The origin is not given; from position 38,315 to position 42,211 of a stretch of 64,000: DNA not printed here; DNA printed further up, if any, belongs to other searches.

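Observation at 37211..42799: Unrecognised 1198-aa protein with a C-terminal PD-(D/E)xK motif, flanked by an HNH protein and a divergent RNase HI: a candidate nucleic-acid-targeting module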

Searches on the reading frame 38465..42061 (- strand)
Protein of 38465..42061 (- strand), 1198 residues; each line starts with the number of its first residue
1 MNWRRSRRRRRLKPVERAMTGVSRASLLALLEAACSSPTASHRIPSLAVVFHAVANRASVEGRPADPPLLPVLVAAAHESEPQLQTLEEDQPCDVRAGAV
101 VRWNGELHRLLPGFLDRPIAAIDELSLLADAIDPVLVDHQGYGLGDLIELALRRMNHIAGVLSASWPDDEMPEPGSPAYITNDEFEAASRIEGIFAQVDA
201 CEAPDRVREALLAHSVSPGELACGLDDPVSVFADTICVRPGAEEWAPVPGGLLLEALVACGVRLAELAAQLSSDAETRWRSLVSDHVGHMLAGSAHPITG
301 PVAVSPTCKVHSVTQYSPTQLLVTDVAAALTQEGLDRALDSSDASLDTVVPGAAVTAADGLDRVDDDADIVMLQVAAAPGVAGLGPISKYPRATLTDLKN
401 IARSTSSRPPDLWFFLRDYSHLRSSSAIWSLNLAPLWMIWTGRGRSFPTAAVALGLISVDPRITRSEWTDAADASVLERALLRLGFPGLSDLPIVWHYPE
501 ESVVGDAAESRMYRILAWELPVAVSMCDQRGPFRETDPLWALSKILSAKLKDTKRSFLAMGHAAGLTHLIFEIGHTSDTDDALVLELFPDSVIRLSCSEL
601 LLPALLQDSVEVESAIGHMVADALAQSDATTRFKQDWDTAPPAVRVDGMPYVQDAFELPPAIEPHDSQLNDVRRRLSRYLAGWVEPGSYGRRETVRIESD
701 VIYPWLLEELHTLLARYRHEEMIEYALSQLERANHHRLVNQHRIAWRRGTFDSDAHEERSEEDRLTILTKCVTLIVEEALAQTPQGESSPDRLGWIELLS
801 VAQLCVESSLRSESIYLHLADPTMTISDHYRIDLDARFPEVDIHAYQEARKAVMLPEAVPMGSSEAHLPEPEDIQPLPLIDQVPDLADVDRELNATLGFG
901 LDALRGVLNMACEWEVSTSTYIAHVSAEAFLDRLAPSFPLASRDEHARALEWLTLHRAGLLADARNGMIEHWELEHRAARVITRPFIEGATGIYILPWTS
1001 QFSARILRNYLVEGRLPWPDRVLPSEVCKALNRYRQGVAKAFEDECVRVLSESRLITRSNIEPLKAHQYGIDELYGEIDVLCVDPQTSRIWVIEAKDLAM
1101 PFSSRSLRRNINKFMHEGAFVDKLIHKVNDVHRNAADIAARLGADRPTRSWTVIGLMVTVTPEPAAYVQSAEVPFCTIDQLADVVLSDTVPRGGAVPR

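Call 6: search_protein_families(library=pfam, proteins=[window:38465-42061:-], max_evalue=1)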
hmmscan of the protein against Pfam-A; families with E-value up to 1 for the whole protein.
window:38465-42061:- (1198 aa): 0 families

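Call 7: search_protein_families(library=padloc, proteins=[window:38465-42061:-], max_evalue=1)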
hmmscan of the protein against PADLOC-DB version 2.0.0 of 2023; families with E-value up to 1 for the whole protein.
window:38465-42061:- (1198 aa): 1 family
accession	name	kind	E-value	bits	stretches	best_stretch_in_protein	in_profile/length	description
PDLC04208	HEC-01B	-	0.01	13.9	1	1014-1047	87-120/157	-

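Call 8: search_protein_families(library=ncbifam, proteins=[window:38465-42061:-], max_evalue=1)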
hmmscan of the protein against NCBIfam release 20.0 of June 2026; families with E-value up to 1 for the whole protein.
window:38465-42061:- (1198 aa): 1 family
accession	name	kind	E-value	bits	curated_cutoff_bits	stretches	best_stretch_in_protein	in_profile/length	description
NF042954.1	Upx_antiphage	equivalog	0.03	11.5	1900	1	1040-1100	1094-1154/1240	anti-phage protein Upx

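Call 9: find_homologous_proteins(query=window:38465-42061:-)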
Query window:38465-42061:- (1198 aa): 28 proteins with E <= 0.001 among 8000 candidates.
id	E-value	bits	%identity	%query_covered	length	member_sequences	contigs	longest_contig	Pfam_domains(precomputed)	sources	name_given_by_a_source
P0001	0.0e+0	2666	100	98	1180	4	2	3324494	-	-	-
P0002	0.0e+0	2389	90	98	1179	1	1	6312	-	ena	-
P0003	0.0e+0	2360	87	100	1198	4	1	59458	-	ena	-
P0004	0.0e+0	2358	89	98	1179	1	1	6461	-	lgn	-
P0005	0.0e+0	2128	81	98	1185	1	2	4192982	-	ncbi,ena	-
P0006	0.0e+0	2084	78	99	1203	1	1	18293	-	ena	-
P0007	0.0e+0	2075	78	98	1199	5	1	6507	-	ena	-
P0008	0.0e+0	2062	77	98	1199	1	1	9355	-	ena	-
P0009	0.0e+0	2057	78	98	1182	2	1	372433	-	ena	-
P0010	0.0e+0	2056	78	98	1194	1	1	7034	-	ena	-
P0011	0.0e+0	2042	77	98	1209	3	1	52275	-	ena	-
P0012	0.0e+0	2029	76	98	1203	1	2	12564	-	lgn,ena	-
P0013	0.0e+0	2027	76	98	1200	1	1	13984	-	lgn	-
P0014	0.0e+0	2013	76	98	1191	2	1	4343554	-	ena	-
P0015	0.0e+0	2001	75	98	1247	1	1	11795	-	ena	-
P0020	0.0e+0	1911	73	98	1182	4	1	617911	-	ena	-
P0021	0.0e+0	1900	73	98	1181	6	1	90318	-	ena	-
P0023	0.0e+0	1873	70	99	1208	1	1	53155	-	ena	-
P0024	0.0e+0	1850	75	92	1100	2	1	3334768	-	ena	-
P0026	4.1e-244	831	39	99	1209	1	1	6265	-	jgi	jgi:hypothetical protein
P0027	1.6e-239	816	37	99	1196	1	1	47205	-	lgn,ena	-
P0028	8.5e-182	625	33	99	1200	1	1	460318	-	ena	-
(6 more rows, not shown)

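Call 10: search_solved_structures(query=window:38465-42061:-, max_evalue=10)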
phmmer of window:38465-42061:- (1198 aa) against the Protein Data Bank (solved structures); distinct sequences matched with E-value up to 10: 0.

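Call 14: find_encoding_contigs(protein=P0005, flank=10000, max_places=3)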
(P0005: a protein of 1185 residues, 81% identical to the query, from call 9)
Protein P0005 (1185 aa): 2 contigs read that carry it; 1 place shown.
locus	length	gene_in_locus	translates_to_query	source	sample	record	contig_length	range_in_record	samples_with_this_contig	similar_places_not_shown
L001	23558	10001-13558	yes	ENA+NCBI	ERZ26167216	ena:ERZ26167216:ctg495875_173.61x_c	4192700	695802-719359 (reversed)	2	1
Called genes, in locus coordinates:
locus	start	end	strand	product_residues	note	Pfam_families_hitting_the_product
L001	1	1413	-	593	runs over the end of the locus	PF00395:SLH (weak)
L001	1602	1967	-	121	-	PF03160:Calx-beta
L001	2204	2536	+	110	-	PF04075:F420H2_quin_red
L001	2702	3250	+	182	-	-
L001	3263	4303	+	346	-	-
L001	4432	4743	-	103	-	-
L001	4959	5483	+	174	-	-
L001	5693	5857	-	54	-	-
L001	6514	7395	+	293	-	-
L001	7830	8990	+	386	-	-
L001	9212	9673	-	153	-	PF00075:RNase_H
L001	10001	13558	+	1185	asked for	-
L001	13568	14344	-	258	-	PF13358:DDE_3 (faint), PF13276:HTH_21 (faint), PF00665:rve, PF13683:rve_3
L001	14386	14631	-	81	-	PF13683:rve_3, PF13333:rve_2 (weak)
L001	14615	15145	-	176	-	PF13276:HTH_21, PF00665:rve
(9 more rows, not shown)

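Call 15: find_encoding_contigs(protein=P0028, flank=10000, max_places=3)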
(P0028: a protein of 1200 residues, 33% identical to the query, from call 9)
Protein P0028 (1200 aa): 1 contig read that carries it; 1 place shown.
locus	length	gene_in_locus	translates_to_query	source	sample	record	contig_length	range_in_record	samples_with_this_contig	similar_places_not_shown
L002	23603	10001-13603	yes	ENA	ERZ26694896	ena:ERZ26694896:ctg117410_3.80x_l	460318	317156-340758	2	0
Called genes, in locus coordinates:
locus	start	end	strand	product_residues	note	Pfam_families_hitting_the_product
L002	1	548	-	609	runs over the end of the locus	-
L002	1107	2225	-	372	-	PF13271:DUF4062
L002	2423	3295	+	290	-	-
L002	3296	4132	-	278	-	-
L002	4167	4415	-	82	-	PF00098:zf-CCHC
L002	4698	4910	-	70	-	-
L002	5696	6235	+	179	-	-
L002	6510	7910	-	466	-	PF08281:Sigma70_r4_2 (faint), PF13384:HTH_23 (weak), PF13936:HTH_38, PF00665:rve (weak)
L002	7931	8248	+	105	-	PF13683:rve_3, PF13333:rve_2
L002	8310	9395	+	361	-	PF07728:AAA_5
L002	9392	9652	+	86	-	-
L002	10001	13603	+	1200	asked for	-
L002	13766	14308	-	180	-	-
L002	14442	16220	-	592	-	-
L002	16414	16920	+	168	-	PF01527:HTH_Tnp_1 (weak)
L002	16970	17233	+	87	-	-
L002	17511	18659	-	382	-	-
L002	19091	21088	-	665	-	PF03235:GmrSD_N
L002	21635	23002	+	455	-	PF00176:SNF2-rel_dom, PF00270:DEAD (weak), PF04851:ResIII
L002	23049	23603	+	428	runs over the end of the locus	PF00271:Helicase_C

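Call 16: find_encoding_contigs(protein=P0027, flank=10000, max_places=3)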
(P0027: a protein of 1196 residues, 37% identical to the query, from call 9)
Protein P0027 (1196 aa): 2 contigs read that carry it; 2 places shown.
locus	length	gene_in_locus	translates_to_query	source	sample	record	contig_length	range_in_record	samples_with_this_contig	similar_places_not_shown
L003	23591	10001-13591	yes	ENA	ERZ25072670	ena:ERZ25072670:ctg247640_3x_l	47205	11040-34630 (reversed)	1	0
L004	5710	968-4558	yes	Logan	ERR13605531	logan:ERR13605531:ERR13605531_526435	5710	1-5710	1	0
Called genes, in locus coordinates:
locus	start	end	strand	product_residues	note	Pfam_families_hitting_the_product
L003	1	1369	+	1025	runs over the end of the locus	-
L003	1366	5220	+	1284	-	PF07669:Eco57I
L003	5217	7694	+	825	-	PF08665:PglZ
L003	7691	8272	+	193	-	PF20442:BrxL_N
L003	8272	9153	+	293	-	PF13337:BrxL_ATPase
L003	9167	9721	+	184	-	PF04326:SLFN_AlbA_2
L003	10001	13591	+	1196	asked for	-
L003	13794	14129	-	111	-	PF04255:DUF433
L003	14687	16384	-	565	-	PF02129:Peptidase_S15, PF08530:PepX_C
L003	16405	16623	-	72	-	-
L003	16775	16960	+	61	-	-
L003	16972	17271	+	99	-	-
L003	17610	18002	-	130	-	-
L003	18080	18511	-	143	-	PF18478:PIN_10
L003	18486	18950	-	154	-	PF04255:DUF433 (weak)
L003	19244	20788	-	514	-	PF00361:Proton_antipo_M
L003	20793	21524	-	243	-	PF00361:Proton_antipo_M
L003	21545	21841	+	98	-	-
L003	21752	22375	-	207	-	-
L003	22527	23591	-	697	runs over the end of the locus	PF00662:Proton_antipo_N, PF00361:Proton_antipo_M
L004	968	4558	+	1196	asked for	-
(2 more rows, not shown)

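Call 17: find_encoding_contigs(protein=P0014, flank=8000, max_places=2)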
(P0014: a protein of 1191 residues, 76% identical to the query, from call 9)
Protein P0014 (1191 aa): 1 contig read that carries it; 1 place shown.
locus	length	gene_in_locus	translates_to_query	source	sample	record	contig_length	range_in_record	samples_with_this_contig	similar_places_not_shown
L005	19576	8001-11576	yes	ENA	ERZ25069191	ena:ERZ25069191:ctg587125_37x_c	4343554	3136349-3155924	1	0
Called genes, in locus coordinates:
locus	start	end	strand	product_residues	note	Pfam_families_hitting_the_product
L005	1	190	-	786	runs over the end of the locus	PF08757:CotH, PF00932:LTD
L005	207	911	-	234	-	-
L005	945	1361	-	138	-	PF00578:AhpC-TSA (weak)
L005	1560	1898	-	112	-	PF02452:PemK_toxin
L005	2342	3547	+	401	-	PF13356:Arm-DNA-bind_3, PF22022:Phage_int_M, PF00589:Phage_integrase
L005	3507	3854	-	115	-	PF00486:Trans_reg_C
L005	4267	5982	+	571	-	PF21752:DACNG, PF21750:DACNH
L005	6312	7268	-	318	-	-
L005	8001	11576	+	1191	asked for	-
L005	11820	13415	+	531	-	-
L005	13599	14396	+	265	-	PF13338:AbiEi_4, PF13545:HTH_Crp_2 (faint)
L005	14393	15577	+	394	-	PF08843:AbiEii, PF13280:WYL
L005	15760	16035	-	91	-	-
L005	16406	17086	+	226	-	-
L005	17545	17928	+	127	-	-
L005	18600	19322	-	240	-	PF08843:AbiEii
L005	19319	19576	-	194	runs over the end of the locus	-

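Call 18: find_encoding_contigs(protein=P0020, flank=8000, max_places=2)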
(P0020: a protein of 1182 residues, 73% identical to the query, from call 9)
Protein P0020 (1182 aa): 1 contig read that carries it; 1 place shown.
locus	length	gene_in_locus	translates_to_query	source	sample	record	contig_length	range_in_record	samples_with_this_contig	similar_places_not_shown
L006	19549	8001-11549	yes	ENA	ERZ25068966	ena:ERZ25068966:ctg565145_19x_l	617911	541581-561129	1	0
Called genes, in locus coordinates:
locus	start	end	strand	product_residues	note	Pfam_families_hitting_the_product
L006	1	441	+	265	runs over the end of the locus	PF01966:HD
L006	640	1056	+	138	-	PF00578:AhpC-TSA (weak)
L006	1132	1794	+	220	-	-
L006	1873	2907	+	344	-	PF01118:Semialdhyde_dh, PF02774:Semialdhyde_dhC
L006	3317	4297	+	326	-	PF18144:SMODS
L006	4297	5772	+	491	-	PF00899:ThiF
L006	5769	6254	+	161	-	PF14464:Prok-JAB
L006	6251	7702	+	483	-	PF18145:SAVED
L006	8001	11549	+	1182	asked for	-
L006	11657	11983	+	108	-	-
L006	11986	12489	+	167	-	PF00881:Nitroreductase (weak)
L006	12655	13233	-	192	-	PF01243:PNPOx_N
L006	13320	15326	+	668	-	PF05378:Hydant_A_N, PF13941:MutL (faint), PF01968:Hydantoinase_A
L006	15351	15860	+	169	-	PF01613:Flavin_Reduct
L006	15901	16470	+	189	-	-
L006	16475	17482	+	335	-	PF00174:Oxidored_molyb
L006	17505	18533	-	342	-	PF04116:FA_hydroxylase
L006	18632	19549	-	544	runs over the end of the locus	PF01946:Thi4 (weak), PF00743:FMO-like, PF01266:DAO (faint), PF07992:Pyr_redox_2 (weak), PF13450:NAD_binding_8, PF13738:Pyr_redox_3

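Call 19: find_encoding_contigs(protein=P0023, flank=8000, max_places=2)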
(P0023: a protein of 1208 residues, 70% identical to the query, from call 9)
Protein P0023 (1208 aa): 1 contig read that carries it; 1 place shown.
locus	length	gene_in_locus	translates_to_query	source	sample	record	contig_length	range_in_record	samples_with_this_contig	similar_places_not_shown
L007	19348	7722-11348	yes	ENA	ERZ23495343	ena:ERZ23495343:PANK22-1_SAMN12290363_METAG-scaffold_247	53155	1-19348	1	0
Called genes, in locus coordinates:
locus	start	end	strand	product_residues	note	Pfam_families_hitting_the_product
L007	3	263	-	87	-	?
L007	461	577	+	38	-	-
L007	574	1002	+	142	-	PF15970:HicB-like_2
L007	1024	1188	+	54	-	-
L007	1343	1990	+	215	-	-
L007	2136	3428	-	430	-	-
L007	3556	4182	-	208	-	-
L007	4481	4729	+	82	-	-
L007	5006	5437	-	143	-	-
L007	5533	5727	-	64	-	-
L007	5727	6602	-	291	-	-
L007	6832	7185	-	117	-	-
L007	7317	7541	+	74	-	-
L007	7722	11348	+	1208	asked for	-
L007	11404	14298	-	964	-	PF04465:DUF499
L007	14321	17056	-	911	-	-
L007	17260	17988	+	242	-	-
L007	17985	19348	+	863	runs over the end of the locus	PF02384:N6_Mtase, PF07669:Eco57I (faint)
